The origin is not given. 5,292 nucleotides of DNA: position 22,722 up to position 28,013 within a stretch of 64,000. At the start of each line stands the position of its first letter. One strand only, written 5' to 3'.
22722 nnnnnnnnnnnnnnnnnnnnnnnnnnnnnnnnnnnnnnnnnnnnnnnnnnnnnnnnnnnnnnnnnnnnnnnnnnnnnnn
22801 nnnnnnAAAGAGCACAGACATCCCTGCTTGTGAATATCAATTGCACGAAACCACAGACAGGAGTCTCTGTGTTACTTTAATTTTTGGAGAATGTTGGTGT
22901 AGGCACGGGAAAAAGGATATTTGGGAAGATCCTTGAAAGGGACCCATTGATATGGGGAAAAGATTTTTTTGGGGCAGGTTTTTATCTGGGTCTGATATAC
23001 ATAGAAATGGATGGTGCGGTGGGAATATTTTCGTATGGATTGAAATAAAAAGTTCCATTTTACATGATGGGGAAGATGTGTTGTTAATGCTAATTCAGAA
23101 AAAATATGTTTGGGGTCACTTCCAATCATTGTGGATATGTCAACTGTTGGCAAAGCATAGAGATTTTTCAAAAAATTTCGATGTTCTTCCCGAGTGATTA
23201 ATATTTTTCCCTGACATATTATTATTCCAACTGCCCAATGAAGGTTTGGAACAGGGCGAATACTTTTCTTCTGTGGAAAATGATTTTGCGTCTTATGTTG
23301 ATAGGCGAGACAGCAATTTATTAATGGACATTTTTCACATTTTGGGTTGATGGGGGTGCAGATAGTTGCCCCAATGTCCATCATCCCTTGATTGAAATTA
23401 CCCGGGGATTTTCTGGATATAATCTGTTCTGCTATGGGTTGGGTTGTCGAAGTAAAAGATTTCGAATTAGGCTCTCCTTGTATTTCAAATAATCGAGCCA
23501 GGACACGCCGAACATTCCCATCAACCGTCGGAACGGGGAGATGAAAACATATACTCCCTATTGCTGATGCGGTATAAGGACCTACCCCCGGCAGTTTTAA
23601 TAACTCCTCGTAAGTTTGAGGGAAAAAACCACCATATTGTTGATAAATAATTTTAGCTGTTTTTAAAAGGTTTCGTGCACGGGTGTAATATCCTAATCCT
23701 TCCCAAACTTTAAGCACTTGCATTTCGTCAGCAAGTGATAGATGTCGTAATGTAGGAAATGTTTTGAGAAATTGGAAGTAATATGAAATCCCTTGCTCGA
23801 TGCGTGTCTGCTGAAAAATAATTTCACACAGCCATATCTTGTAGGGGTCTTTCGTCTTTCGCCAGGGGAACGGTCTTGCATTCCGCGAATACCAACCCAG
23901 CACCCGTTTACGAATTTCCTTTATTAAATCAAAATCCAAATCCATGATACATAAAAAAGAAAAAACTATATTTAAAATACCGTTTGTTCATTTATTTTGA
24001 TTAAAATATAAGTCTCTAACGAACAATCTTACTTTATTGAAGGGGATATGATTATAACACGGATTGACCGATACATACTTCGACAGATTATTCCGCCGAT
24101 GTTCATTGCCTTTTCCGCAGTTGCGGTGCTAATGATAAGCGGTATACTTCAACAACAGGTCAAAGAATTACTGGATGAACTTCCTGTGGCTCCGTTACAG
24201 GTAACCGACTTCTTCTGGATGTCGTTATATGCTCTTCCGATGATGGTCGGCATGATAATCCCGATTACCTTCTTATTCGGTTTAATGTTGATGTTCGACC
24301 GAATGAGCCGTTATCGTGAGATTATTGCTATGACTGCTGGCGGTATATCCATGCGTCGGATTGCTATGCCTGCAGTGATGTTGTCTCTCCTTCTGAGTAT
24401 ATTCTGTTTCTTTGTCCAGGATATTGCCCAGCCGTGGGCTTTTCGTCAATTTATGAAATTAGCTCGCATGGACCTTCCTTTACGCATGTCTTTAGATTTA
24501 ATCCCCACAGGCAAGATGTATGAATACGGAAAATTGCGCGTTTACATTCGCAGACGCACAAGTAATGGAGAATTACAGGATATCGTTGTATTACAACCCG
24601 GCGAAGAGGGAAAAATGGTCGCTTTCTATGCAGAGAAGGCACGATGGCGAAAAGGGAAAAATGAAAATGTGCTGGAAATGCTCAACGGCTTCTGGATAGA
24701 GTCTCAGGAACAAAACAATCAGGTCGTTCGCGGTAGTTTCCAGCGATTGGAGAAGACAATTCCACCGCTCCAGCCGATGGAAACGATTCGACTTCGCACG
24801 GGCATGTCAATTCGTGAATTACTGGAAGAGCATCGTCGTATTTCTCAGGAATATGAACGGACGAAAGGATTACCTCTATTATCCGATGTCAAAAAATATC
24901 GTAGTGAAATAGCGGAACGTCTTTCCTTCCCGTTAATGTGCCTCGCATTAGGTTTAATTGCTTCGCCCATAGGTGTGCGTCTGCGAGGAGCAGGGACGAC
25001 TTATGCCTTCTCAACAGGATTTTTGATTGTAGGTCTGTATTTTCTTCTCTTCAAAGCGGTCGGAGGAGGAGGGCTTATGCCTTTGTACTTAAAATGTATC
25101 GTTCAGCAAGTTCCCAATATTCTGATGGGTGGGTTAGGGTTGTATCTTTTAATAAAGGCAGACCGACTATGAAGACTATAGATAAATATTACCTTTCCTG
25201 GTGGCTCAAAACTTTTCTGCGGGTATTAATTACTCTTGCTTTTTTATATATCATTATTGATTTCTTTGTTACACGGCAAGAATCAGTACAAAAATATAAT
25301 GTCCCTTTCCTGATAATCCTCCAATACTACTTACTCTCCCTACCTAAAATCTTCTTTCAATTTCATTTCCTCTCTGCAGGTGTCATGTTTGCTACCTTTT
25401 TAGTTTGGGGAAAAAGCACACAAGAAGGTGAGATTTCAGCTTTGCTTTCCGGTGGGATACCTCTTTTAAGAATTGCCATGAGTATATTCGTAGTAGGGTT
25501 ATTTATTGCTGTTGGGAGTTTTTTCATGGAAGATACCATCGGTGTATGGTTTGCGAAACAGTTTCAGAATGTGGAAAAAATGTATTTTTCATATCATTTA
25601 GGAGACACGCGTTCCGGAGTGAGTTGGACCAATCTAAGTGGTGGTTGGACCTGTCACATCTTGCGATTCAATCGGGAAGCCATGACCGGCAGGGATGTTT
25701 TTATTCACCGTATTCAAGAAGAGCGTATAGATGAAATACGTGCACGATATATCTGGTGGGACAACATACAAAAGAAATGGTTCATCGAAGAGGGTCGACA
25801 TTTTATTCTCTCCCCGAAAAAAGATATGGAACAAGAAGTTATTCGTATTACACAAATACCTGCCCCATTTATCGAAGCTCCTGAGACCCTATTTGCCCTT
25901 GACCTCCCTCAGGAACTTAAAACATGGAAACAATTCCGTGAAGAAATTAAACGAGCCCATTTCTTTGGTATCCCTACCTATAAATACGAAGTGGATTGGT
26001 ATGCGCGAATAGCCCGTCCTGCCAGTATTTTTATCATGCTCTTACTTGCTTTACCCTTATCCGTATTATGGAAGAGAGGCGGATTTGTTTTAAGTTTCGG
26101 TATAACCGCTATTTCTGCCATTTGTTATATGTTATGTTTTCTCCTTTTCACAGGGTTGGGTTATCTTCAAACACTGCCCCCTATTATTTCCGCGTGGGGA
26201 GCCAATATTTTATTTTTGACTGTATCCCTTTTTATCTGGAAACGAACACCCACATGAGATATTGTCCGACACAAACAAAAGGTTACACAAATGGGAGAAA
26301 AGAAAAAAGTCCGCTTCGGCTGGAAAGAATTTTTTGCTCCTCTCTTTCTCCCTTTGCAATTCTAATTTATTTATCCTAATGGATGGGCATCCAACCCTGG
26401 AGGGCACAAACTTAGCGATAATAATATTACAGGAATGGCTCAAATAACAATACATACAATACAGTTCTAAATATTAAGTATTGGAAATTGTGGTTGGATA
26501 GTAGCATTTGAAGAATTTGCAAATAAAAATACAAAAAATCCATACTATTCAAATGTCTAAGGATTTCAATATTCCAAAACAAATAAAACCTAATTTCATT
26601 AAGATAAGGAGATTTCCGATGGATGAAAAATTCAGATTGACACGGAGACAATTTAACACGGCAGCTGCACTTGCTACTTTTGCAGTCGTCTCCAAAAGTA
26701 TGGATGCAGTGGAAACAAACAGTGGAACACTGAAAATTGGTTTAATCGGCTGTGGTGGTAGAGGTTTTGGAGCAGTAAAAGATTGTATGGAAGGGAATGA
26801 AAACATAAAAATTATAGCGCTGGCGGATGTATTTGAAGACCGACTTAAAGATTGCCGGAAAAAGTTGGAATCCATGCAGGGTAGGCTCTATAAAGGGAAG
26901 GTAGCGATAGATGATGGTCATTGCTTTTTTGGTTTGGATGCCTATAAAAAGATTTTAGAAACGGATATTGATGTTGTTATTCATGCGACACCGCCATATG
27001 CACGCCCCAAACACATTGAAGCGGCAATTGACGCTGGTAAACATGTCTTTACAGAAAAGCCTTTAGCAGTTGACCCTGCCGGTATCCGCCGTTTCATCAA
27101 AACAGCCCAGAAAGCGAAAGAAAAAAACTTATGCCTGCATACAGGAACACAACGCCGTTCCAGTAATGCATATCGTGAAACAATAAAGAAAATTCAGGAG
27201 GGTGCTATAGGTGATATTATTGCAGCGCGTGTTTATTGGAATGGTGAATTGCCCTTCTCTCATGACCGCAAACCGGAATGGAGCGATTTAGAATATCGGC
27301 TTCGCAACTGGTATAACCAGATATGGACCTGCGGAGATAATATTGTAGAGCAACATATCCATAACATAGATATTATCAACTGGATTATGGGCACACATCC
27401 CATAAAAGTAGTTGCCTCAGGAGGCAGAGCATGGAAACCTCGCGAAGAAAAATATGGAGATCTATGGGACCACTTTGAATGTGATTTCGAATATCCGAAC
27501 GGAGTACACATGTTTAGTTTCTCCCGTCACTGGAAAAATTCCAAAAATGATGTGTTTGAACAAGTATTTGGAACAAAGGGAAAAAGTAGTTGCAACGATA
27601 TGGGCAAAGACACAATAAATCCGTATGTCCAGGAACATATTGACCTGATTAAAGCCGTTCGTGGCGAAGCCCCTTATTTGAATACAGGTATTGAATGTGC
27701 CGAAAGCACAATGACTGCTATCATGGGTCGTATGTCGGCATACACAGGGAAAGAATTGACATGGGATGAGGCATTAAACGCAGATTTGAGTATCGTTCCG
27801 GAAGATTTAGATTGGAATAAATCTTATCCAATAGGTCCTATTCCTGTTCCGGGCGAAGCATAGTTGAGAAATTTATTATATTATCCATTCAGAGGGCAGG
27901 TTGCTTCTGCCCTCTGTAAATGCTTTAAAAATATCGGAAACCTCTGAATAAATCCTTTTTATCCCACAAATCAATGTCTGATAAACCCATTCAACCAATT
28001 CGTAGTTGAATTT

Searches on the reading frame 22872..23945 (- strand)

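Call 10: search_protein_families(library=pfam, proteins=[window:22872-23945:-], max_evalue=0.00001)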
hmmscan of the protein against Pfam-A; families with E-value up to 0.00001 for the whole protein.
window:22872-23945:- (357 aa): 3 families
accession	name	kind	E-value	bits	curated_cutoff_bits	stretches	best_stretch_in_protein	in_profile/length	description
PF00730.31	HhH-GPD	-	5.8e-16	59.2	26.2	1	41-163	3-97/108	HhH-GPD superfamily base excision DNA repair protein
PF14815.12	NUDIX_4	-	6.2e-11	42.5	35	1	238-354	1-112/113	NUDIX domain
PF00633.29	HHH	-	4.7e-09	36.1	24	1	104-129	2-27/30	Helix-hairpin-helix motif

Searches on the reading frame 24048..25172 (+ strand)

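Call 10: search_protein_families(library=pfam, proteins=[window:24048-25172:+], max_evalue=0.00001)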
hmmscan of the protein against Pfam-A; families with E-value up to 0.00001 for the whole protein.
window:24048-25172:+ (374 aa): 1 family
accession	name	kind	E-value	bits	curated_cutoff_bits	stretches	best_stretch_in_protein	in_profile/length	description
PF03739.19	LptF_LptG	-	6.1e-54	183.8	27.9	1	8-369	1-352/353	Lipopolysaccharide export system permease LptF/LptG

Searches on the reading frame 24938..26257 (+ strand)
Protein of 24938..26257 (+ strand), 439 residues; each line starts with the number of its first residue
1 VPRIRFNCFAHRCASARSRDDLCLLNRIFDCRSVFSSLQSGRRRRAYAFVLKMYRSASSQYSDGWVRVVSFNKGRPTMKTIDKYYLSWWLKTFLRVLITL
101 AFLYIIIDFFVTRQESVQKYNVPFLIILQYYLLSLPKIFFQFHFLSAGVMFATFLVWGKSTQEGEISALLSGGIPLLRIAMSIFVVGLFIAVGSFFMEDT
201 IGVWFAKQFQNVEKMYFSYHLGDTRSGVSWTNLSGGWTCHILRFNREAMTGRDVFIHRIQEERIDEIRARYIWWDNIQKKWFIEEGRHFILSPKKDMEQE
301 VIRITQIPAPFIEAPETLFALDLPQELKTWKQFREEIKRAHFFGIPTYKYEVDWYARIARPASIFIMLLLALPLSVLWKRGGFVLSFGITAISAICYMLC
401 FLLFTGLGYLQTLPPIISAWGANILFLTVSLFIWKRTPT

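Call 10: search_protein_families(library=pfam, proteins=[window:24938-26257:+], max_evalue=0.00001)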
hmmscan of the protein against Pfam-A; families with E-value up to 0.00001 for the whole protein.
window:24938-26257:+ (439 aa): 1 family
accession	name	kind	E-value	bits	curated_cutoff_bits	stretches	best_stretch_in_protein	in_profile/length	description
PF03739.19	LptF_LptG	-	1.3e-50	172.9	27.9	1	83-436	1-353/353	Lipopolysaccharide export system permease LptF/LptG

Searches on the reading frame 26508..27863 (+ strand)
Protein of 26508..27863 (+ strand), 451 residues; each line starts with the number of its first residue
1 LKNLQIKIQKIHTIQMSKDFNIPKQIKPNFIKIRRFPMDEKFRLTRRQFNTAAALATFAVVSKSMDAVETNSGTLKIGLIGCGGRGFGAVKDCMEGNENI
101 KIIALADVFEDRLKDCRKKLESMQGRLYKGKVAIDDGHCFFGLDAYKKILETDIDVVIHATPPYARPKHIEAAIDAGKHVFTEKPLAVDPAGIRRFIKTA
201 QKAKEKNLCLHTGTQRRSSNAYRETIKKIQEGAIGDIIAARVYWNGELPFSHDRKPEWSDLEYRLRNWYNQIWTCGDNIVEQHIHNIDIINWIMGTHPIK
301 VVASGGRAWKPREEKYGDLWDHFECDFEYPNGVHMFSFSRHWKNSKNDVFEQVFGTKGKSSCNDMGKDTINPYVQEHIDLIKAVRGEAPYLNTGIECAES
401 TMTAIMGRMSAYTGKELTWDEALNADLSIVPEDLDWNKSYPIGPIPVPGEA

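Call 10: search_protein_families(library=pfam, proteins=[window:26508-27863:+], max_evalue=0.00001)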
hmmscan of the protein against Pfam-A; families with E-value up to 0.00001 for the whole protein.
window:26508-27863:+ (451 aa): 3 families
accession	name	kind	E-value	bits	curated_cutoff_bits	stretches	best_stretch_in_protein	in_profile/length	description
PF01408.29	GFO_IDH_MocA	-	1.3e-13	52.2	24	1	75-205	1-114/120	Oxidoreductase family, NAD-binding Rossmann fold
PF02894.22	GFO_IDH_MocA_C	-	1.2e-10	42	22.9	1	227-376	2-142/218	Oxidoreductase family, C-terminal alpha/beta domain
PF22725.1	GFO_IDH_MocA_C3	-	1.8e-10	41.3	27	1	223-359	2-122/124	GFO/IDH/MocA C-terminal domain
